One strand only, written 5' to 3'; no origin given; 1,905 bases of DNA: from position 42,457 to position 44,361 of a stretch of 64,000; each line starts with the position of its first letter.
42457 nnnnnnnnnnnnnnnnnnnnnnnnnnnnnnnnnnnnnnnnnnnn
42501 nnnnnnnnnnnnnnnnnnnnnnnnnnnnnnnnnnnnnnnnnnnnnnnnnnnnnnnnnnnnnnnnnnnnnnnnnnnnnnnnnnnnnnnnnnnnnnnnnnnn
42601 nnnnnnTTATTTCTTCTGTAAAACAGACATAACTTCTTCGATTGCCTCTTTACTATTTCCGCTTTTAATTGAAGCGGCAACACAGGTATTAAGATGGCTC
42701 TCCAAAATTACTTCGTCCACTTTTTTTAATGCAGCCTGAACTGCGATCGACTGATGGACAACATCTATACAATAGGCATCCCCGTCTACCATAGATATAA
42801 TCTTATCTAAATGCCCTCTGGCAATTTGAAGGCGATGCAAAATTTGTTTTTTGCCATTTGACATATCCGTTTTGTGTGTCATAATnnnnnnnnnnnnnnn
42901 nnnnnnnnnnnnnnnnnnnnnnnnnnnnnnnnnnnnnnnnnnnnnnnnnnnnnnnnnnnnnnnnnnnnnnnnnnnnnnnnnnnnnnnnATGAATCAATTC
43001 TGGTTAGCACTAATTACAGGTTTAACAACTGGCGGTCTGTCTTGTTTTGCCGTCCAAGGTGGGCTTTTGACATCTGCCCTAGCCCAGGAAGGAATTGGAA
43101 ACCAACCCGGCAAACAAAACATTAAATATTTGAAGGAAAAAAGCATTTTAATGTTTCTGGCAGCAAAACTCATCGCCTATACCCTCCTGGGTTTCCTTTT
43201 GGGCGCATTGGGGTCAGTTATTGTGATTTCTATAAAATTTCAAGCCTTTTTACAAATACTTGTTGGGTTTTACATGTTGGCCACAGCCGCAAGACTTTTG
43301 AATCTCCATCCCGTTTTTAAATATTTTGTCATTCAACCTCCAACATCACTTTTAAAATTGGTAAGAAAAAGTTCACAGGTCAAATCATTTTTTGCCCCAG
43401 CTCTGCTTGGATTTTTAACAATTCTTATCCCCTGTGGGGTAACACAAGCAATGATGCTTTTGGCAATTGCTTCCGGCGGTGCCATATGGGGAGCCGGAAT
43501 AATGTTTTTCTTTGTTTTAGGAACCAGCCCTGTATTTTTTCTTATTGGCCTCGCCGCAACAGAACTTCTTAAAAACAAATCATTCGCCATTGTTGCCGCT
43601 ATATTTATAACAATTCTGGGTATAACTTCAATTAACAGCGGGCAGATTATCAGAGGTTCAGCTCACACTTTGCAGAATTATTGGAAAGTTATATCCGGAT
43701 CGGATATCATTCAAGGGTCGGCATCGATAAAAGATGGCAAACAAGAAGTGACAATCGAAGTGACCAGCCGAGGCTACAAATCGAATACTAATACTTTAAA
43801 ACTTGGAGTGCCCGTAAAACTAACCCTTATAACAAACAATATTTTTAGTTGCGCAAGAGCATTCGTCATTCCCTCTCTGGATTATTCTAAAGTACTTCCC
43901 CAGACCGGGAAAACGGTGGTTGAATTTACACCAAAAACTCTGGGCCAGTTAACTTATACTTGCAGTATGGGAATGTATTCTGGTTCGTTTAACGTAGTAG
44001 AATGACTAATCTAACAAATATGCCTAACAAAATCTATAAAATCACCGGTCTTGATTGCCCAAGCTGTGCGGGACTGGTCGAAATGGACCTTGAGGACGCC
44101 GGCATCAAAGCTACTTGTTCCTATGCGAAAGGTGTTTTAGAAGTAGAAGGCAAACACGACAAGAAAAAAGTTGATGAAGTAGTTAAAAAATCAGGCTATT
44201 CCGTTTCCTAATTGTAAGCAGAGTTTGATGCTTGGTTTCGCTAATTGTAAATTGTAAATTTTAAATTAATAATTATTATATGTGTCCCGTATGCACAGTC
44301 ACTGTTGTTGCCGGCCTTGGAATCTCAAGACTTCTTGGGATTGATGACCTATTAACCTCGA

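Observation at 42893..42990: Textbook CsoR-type operator palindrome in a divergent copper locus, overlapping the -35 of the opposing promoter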

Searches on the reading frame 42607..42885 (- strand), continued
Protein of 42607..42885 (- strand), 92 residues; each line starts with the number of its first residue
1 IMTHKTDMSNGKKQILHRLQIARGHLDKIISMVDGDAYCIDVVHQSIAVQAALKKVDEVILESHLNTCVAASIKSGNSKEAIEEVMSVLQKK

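Call 68: find_encoding_contigs(protein=P0009, flank=10000, max_places=3)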
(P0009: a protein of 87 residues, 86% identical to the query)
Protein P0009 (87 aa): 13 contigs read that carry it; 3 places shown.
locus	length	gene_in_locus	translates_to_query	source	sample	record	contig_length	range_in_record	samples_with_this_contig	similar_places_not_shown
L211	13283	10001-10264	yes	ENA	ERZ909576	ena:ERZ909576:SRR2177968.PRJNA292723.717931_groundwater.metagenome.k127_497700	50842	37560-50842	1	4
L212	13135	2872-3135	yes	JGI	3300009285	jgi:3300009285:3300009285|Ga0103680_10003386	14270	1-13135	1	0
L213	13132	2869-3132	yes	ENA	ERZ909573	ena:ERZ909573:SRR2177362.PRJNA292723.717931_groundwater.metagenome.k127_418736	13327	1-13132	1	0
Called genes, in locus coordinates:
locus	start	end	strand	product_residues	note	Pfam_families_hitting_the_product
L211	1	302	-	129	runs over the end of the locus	-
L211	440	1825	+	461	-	-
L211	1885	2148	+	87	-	PF01541:GIY-YIG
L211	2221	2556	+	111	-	PF09685:MamF_MmsF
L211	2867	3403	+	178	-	PF01195:Pept_tRNA_hydro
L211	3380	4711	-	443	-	-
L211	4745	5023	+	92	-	-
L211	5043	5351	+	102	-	PF01035:DNA_binding_1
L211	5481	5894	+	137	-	-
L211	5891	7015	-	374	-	PF00390:malic, PF03949:Malic_M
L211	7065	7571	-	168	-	PF00300:His_Phos_1 (weak)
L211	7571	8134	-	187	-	-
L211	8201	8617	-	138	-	-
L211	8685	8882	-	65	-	PF00403:HMA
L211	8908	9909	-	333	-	PF13386:DsbD_2, PF13473:Cupredoxin_1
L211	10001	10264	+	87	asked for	PF02583:Trns_repr_metal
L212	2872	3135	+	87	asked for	PF02583:Trns_repr_metal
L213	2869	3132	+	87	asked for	PF02583:Trns_repr_metal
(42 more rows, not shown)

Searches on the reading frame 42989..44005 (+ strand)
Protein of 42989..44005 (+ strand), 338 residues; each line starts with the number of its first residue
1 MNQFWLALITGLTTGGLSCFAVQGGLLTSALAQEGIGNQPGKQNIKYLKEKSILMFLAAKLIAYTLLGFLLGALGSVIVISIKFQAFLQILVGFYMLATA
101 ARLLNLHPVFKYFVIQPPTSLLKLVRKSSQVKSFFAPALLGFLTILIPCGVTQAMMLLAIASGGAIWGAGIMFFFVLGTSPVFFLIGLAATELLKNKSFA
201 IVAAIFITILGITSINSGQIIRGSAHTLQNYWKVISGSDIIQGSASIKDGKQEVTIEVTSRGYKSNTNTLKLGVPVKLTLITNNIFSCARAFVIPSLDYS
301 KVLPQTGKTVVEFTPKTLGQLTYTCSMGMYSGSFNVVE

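Call 3: search_protein_families(library=pfam, proteins=[window:42989-44005:+])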
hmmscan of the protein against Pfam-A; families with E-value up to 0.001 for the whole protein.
window:42989-44005:+ (338 aa): 2 families
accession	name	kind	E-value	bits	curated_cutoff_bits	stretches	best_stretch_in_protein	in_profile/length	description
PF13386.12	DsbD_2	-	3.3e-25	89.6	24.9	1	7-212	2-198/199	Cytochrome C biogenesis protein transmembrane region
PF13473.12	Cupredoxin_1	-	9.1e-09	35.7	27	1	248-332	17-100/104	Cupredoxin-like domain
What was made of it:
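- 42989..44005 (+): Divergent membrane protein with DsbD_2 transmembrane region and a C-terminal cupredoxin-like domain. PF13386 at 89.6 bits and PF13473 at 35.7 bits (call 3).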

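Call 63: search_protein_families(library=ncbifam, proteins=[window:42989-44005:+], max_evalue=0.01)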
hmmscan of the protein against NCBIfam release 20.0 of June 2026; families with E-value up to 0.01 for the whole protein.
window:42989-44005:+ (338 aa): 0 families

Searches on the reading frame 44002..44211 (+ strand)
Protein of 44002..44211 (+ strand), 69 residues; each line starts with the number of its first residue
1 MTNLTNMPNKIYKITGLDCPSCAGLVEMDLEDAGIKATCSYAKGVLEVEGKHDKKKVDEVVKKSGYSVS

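Call 3: search_protein_families(library=pfam, proteins=[window:44002-44211:+])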
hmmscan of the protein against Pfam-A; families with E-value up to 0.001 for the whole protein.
window:44002-44211:+ (69 aa): 1 family
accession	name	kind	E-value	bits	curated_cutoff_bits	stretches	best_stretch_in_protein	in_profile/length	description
PF00403.32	HMA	-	3.4e-06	27.8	24.8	1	12-66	2-61/62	Heavy-metal-associated domain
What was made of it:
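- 44002..44211 (+): CopZ-like HMA metallochaperone with a CPSC motif. PF00403 at 27.8 bits (call 3).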

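Call 63: search_protein_families(library=ncbifam, proteins=[window:44002-44211:+], max_evalue=0.01)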
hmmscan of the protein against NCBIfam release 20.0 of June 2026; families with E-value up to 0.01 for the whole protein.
window:44002-44211:+ (69 aa): 4 families
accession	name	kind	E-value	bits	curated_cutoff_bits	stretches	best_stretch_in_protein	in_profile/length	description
NF047957.1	CopZ_AFE_1862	equivalog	4.1e-05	23.9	85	1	13-68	4-61/62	CopZ family metallochaperone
NF008262.1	PRK11033.1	equivalog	0.00011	20.8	1005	1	9-68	42-104/731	zinc/cadmium/mercury/lead-transporting ATPase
NF033556.1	MerTP_fusion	equivalog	0.00019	21.1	180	1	5-68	117-185/186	mercuric transport protein MerTP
NF010311.1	PRK13748.1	subfamily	0.0064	15.4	600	1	12-68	3-63/560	mercury(II) reductase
